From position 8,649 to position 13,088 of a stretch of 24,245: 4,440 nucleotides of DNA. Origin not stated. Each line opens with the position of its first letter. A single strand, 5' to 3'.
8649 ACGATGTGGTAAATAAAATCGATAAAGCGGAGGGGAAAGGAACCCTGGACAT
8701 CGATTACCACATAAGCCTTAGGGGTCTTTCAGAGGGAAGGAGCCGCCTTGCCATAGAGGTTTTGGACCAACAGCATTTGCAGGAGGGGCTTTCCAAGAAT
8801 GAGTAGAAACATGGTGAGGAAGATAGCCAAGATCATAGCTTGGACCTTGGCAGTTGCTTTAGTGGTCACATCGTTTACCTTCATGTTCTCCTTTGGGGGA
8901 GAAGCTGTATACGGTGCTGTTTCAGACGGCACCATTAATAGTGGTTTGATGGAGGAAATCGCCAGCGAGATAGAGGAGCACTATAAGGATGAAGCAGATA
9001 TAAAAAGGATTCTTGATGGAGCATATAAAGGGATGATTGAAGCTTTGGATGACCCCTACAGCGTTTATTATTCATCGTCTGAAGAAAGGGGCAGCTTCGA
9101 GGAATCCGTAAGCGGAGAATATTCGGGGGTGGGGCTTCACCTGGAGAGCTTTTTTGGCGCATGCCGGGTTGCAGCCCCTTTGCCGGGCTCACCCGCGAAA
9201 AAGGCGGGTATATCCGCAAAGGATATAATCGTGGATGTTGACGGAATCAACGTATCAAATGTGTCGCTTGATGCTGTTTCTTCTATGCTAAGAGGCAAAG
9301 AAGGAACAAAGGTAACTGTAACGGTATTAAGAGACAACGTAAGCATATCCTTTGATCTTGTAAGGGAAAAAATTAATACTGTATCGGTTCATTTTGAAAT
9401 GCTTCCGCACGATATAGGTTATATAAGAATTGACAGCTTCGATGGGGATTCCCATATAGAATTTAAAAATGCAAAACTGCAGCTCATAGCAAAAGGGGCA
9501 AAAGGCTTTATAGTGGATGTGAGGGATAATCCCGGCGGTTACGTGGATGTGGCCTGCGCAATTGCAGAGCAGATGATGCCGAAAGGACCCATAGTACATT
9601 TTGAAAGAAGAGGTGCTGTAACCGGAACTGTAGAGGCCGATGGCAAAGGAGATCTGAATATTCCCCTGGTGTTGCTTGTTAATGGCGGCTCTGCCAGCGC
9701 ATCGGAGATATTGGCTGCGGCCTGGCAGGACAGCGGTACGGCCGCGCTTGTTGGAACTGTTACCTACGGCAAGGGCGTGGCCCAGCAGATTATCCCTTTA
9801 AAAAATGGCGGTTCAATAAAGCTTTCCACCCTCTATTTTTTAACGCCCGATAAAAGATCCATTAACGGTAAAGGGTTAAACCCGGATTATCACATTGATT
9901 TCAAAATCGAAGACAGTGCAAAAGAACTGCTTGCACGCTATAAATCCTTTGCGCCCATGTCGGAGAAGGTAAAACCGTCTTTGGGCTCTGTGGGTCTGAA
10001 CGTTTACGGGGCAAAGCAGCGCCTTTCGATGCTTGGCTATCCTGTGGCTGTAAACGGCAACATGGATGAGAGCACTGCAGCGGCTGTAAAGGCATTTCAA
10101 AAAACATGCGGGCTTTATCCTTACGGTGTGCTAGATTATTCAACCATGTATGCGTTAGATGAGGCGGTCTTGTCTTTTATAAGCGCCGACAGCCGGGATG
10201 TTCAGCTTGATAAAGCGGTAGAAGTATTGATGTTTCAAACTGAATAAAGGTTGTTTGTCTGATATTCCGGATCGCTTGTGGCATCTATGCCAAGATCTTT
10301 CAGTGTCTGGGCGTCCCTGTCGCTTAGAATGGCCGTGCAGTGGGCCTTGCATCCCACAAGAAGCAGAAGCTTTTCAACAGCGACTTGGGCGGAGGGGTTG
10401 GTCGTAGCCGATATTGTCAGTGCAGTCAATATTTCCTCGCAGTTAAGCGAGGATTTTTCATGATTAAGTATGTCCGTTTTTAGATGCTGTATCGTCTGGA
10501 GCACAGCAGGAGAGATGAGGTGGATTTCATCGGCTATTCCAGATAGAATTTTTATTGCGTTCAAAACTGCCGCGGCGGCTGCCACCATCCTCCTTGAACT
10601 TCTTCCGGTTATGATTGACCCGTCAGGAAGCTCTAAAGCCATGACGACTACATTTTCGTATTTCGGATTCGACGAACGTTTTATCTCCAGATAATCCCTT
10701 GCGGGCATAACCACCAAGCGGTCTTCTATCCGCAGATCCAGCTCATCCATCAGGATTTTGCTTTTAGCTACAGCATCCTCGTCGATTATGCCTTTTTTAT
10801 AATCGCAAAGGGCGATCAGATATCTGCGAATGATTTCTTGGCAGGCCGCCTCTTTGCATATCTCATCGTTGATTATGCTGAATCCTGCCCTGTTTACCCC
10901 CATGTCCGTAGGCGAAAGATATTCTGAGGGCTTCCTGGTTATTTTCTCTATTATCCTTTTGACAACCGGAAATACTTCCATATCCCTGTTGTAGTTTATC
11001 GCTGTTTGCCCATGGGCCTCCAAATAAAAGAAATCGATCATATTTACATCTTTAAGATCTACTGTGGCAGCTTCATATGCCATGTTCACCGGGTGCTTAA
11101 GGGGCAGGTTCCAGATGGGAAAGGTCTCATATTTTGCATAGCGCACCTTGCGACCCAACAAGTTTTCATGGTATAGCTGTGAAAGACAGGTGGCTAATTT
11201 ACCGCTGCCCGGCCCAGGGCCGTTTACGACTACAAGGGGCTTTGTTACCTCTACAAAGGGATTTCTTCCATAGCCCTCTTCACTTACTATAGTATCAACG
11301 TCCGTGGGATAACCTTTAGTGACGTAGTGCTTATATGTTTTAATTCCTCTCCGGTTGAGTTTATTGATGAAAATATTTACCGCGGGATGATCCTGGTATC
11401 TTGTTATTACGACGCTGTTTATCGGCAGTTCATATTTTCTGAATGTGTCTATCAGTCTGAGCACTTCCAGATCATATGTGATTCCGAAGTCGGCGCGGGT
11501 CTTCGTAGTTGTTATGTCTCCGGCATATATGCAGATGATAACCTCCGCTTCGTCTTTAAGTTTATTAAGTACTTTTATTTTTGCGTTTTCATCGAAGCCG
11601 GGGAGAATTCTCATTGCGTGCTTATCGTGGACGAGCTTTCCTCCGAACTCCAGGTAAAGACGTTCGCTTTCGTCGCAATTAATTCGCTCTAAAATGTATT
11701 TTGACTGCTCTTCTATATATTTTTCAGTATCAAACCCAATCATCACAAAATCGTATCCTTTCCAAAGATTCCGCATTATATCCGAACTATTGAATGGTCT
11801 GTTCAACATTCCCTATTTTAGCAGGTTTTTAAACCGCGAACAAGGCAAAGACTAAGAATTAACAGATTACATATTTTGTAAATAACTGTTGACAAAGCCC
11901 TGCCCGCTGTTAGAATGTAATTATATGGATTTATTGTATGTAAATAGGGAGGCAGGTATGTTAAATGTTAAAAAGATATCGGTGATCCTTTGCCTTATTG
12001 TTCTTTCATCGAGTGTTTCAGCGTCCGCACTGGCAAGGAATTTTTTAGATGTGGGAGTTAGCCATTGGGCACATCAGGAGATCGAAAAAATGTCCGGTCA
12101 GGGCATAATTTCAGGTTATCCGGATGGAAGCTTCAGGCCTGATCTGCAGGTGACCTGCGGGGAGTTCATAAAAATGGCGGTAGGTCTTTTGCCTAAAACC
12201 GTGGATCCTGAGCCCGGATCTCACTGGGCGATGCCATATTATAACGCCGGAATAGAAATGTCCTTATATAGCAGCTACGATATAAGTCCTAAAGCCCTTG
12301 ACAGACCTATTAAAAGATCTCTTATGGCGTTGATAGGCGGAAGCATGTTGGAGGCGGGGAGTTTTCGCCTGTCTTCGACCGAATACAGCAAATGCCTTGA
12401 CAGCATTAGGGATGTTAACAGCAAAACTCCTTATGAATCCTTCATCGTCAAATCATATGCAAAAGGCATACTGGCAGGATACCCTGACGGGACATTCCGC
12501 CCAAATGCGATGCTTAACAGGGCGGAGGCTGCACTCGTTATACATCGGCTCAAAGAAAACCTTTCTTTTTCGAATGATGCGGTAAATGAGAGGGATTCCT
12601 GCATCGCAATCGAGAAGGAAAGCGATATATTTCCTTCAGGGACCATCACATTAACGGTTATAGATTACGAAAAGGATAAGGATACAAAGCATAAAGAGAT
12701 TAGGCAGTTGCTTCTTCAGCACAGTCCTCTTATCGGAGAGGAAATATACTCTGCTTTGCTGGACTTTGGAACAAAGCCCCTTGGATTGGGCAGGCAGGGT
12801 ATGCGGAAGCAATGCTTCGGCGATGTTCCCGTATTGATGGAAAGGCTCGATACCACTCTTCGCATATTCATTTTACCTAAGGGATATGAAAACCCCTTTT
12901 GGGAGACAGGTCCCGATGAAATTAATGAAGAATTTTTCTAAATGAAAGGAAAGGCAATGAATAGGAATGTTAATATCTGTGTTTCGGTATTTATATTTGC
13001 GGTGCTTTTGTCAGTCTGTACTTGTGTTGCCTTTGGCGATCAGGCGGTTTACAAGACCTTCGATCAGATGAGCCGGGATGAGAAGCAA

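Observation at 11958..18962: Candidate two-partner surface-display system: small SLH anchor plus an anchorless 2000-aa passenger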

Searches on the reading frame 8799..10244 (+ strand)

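Call 6: search_protein_families(library=pfam, proteins=[window:8799-10244:+], max_evalue=0.1)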
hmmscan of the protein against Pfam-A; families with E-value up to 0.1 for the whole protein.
window:8799-10244:+ (482 aa): 7 families
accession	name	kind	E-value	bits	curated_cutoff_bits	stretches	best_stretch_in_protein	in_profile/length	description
PF03572.23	Peptidase_S41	-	8.2e-46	156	24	1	205-365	1-164/165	Peptidase family S41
PF17820.7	PDZ_6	-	2.7e-12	46.7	27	1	124-178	2-54/54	PDZ domain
PF00595.29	PDZ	-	1.9e-10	41.4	23.2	1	105-177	8-81/81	PDZ domain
PF13180.12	PDZ_2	-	5.1e-10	39.9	27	1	124-186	16-77/80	PDZ domain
PF01471.23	PG_binding_1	-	1.5e-09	38.3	23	1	401-453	4-57/57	Putative peptidoglycan binding domain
PF22694.1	CtpB_N-like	-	5.8e-08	33.5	27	1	57-91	47-81/85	Activating protease CtpB N-terminal domain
PF14685.13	PDZ_Tricorn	-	0.003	18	25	1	130-179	30-79/88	Tricorn protease PDZ domain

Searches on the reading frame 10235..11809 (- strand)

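Call 6: search_protein_families(library=pfam, proteins=[window:10235-11809:-], max_evalue=0.1)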
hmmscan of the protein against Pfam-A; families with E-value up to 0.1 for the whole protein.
window:10235-11809:- (524 aa): 2 families
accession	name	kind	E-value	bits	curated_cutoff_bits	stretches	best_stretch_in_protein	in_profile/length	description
PF08903.17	DUF1846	-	8.1e-160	531.5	27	1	24-357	1-332/333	Domain of unknown function DUF1846, N-terminal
PF20921.3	DUF1846_C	-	8.6e-54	181.8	27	1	362-522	1-153/153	Domain of unknown function DUF1846, C-terminal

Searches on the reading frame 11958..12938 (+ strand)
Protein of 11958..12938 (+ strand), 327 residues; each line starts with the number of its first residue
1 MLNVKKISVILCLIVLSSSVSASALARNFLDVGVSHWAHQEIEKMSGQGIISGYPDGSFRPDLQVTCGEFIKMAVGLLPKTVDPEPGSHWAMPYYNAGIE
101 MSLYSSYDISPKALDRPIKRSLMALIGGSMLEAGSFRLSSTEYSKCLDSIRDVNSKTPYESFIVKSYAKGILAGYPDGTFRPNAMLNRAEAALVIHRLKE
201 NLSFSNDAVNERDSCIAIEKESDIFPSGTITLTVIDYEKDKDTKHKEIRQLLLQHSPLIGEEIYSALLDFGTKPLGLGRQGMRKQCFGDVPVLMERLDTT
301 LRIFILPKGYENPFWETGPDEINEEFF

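Call 6: search_protein_families(library=pfam, proteins=[window:11958-12938:+], max_evalue=0.1)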
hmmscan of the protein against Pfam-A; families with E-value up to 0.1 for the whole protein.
window:11958-12938:+ (327 aa): 1 family
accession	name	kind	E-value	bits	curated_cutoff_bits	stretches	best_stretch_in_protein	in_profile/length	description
PF00395.25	SLH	-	3.8e-23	81.6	20.8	2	150-192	2-44/44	S-layer homology domain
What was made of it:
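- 12039..12551 (+): SLH wall-binding region of A (two Pfam SLH repeats flanking a degenerate middle repeat). Call 6 (SLH stretches).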

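Call 9: search_protein_families(library=ncbifam, proteins=[window:11958-12938:+], max_evalue=0.1)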
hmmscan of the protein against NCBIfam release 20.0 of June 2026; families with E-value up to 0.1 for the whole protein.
window:11958-12938:+ (327 aa): 2 families
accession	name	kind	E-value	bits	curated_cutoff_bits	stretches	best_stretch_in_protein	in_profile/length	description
NF033921.0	por_somb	subfamily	9.8e-06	24.5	100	1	170-192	28-50/485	iron uptake porin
NF033190.2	inl_like_NEAT_1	exception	2.7e-05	22.7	1275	1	159-209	651-701/754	NEAT domain-containing leucine-rich repeat protein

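Call 34: find_homologous_proteins(query=window:11958-12938:+, max_evalue=1e-20)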
Query window:11958-12938:+ (327 aa): 78 proteins with E <= 1e-20 among 1821 candidates.
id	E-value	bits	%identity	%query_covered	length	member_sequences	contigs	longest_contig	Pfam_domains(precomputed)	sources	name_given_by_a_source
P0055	4.0e-217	737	100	100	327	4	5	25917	PF00395.26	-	-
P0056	1.8e-135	469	66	100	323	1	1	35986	PF00395.26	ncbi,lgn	-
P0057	2.6e-135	469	66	100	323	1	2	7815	PF00395.26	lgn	-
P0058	1.4e-85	305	50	91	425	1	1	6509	PF00395.26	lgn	-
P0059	1.6e-80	289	45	99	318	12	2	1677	PF00395.26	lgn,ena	-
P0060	2.7e-78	281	49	94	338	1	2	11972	PF00395.26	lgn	-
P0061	1.6e-75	272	45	99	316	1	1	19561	PF00395.26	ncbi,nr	ncbi:MAG: S-layer homology domain-containing protein [Clostridiales bacterium]|nr:S-layer homology d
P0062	3.4e-74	268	45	92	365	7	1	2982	PF00395.26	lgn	-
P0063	1.3e-72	263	43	100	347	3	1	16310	PF00395.26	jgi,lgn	-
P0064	5.3e-72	261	43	95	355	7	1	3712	PF00395.26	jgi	jgi:hypothetical protein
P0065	9.3e-68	247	43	95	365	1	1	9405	PF00395.26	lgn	-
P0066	2.0e-67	246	40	99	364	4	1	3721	PF00395.26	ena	-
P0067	3.4e-67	245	44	97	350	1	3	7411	PF00395.26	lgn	-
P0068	1.8e-65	239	38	92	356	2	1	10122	PF00395.26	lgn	-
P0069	5.1e-65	238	37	99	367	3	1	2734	PF00395.26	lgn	-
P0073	3.4e-62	228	37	91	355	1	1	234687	PF00395.26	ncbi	ncbi:hypothetical protein MASR2M70_06010 [Bacillota bacterium]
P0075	2.0e-61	226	39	97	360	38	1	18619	PF00395.26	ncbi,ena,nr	ncbi:MAG TPA: S-layer homology domain-containing protein [Bacillota bacterium]|nr:S-layer homology d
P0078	1.4e-58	217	37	98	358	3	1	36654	PF00395.26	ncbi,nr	ncbi:MAG TPA: S-layer homology domain-containing protein [Clostridiales bacterium]|nr:S-layer homolo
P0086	1.6e-48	184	33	94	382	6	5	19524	PF00395.26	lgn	-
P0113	4.4e-29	120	37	52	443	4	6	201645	PF00395.26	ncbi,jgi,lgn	ncbi:MAG: S-layer homology domain-containing protein [Anaerovoracaceae bacterium]|jgi:hypothetical p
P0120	6.3e-28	116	37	58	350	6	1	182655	PF00395.26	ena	-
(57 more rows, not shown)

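Call 67: find_encoding_contigs(protein=P0073, flank=8000, max_places=1)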
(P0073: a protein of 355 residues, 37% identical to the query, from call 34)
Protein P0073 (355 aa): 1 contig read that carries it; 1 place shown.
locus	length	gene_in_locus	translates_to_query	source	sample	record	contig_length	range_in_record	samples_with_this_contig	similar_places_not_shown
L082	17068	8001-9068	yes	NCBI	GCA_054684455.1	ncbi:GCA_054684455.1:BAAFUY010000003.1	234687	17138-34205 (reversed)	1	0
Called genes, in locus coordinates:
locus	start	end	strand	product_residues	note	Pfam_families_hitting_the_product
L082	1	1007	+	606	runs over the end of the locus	PF02878:PGM_PMM_I, PF02879:PGM_PMM_II, PF02880:PGM_PMM_III, PF00408:PGM_PMM_IV (weak)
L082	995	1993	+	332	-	PF01430:HSP33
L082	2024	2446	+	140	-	PF01741:MscL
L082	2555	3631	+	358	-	PF01820:Dala_Dala_lig_N, PF02222:ATP-grasp, PF07478:Dala_Dala_lig_C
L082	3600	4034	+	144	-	PF09148:DUF1934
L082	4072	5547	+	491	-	PF22694:CtpB_N-like, PF00595:PDZ (weak), PF13180:PDZ_2, PF17820:PDZ_6, PF03572:Peptidase_S41, PF01471:PG_binding_1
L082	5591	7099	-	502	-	PF08903:DUF1846, PF20921:DUF1846_C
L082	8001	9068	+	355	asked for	PF00395:SLH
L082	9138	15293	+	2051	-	-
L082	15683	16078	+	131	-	PF15970:HicB-like_2, PF15919:HicB_lk_antitox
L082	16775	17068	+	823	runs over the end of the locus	PF00395:SLH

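Call 68: find_encoding_contigs(protein=P0078, flank=8000, max_places=1)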
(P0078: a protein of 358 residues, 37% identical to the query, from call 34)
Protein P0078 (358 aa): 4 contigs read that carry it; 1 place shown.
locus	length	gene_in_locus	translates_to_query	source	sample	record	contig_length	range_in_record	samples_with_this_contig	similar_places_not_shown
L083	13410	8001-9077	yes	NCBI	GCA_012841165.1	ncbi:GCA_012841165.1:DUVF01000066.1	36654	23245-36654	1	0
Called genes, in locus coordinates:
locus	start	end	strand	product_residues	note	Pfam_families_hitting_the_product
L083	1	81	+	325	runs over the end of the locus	PF00288:GHMP_kinases_N, PF08544:GHMP_kinases_C (weak)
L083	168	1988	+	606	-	PF02878:PGM_PMM_I, PF02879:PGM_PMM_II, PF02880:PGM_PMM_III, PF00408:PGM_PMM_IV (weak)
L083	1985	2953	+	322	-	PF01430:HSP33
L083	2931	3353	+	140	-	PF01741:MscL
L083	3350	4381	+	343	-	PF01820:Dala_Dala_lig_N, PF02222:ATP-grasp, PF07478:Dala_Dala_lig_C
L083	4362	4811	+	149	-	PF09148:DUF1934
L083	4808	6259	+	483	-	PF22694:CtpB_N-like (weak), PF00595:PDZ, PF13180:PDZ_2, PF17820:PDZ_6, PF03572:Peptidase_S41, PF01471:PG_binding_1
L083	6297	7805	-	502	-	PF08903:DUF1846, PF20921:DUF1846_C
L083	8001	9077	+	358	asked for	PF00395:SLH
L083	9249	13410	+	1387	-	?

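Call 69: find_encoding_contigs(protein=P0075, flank=8000, max_places=1)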
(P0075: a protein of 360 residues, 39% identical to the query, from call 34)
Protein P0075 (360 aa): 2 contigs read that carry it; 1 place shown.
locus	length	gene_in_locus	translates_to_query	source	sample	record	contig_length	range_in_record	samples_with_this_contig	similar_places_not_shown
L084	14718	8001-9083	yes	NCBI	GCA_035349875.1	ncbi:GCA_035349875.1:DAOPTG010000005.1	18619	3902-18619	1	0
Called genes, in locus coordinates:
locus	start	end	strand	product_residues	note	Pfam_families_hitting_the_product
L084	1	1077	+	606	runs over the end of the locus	PF02878:PGM_PMM_I, PF02879:PGM_PMM_II, PF02880:PGM_PMM_III, PF00408:PGM_PMM_IV (weak)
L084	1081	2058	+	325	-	PF01430:HSP33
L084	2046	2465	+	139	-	PF01741:MscL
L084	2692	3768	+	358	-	PF01820:Dala_Dala_lig_N, PF02786:CPSase_L_D2 (weak), PF02222:ATP-grasp, PF07478:Dala_Dala_lig_C, PF02655:ATP-grasp_3 (faint)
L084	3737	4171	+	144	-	PF09148:DUF1934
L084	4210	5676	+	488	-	PF22694:CtpB_N-like (weak), PF00595:PDZ, PF13180:PDZ_2, PF17820:PDZ_6, PF03572:Peptidase_S41, PF01471:PG_binding_1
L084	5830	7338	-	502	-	PF08903:DUF1846, PF20921:DUF1846_C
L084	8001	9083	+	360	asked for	PF00395:SLH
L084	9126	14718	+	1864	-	?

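Call 70: find_encoding_contigs(protein=P0086, flank=8000, max_places=1)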
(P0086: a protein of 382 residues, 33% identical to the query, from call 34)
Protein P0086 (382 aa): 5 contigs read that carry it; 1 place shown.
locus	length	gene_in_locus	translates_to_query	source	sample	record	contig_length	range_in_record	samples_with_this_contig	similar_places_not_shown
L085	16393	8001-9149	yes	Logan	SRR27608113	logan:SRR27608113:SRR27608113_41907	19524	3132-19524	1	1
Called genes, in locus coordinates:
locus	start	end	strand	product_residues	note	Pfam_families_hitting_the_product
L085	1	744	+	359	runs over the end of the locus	PF01820:Dala_Dala_lig_N, PF02786:CPSase_L_D2 (weak), PF02222:ATP-grasp, PF07478:Dala_Dala_lig_C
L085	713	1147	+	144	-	PF09148:DUF1934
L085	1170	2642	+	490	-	PF22694:CtpB_N-like, PF00595:PDZ, PF13180:PDZ_2, PF17820:PDZ_6, PF03572:Peptidase_S41, PF01471:PG_binding_1 (weak)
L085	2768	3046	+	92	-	-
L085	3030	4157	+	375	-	PF13657:Couple_hipA, PF07804:HipA_C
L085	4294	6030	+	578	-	PF00395:SLH, PF02321:OEP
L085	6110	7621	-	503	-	PF08903:DUF1846, PF20921:DUF1846_C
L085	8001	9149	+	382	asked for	PF00395:SLH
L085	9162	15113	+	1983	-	-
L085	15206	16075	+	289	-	PF02498:Bro-N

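Call 71: find_encoding_contigs(protein=P0113, flank=8000, max_places=1)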
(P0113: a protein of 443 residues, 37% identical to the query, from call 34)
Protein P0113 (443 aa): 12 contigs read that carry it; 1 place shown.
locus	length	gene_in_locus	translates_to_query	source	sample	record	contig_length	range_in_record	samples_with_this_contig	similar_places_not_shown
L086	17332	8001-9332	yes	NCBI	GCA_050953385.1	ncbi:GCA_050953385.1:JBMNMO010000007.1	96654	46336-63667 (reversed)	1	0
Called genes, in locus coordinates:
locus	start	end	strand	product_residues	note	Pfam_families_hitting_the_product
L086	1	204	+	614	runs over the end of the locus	PF02878:PGM_PMM_I, PF02879:PGM_PMM_II, PF02880:PGM_PMM_III, PF00408:PGM_PMM_IV (weak)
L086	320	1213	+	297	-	PF01430:HSP33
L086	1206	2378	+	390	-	PF01820:Dala_Dala_lig_N, PF02786:CPSase_L_D2, PF07478:Dala_Dala_lig_C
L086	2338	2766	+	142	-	PF09148:DUF1934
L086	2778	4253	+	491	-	PF00595:PDZ, PF13180:PDZ_2, PF17820:PDZ_6, PF03572:Peptidase_S41, PF01471:PG_binding_1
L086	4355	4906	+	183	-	PF04260:DUF436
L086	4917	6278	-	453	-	PF00395:SLH (weak)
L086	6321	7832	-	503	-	PF08903:DUF1846, PF20921:DUF1846_C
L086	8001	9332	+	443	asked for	PF00395:SLH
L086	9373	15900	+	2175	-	-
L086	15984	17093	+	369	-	-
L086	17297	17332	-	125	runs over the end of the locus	-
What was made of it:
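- Starting from A homologues instead, 5 of 5 have a giant gene directly downstream in the same synteny (calls 67-71).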

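Call 72: find_encoding_contigs(protein=P0120, flank=8000, max_places=1)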
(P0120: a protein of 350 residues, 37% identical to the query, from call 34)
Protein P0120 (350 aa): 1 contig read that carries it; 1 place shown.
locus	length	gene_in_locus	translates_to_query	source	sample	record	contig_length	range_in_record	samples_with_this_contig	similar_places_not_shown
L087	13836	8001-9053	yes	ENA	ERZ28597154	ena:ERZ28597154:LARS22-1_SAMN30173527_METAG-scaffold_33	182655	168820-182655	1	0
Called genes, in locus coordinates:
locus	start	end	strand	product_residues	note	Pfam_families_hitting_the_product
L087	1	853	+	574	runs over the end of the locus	PF01751:Toprim, PF01131:Topoisom_bac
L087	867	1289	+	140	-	-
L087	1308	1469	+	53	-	-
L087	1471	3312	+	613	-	PF04002:RadC, PF13475:DUF4116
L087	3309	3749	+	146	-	PF01478:Peptidase_A24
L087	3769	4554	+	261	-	PF00142:Fer4_NifH, PF01656:CbiA, PF02374:ArsA_ATPase, PF06564:CBP_BcsQ, PF07015:VirC1 (faint), PF09140:MipZ (weak), PF10609:ParA, PF13614:AAA_31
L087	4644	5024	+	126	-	-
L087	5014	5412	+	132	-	-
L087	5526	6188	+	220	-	-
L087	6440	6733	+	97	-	-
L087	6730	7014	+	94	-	-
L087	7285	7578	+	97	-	-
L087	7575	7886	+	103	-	-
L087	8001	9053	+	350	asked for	PF00395:SLH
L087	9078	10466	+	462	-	-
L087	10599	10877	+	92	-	-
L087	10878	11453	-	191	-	PF19503:DUF6037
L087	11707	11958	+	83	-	-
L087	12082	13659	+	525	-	PF02195:ParB_N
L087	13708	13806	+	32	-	-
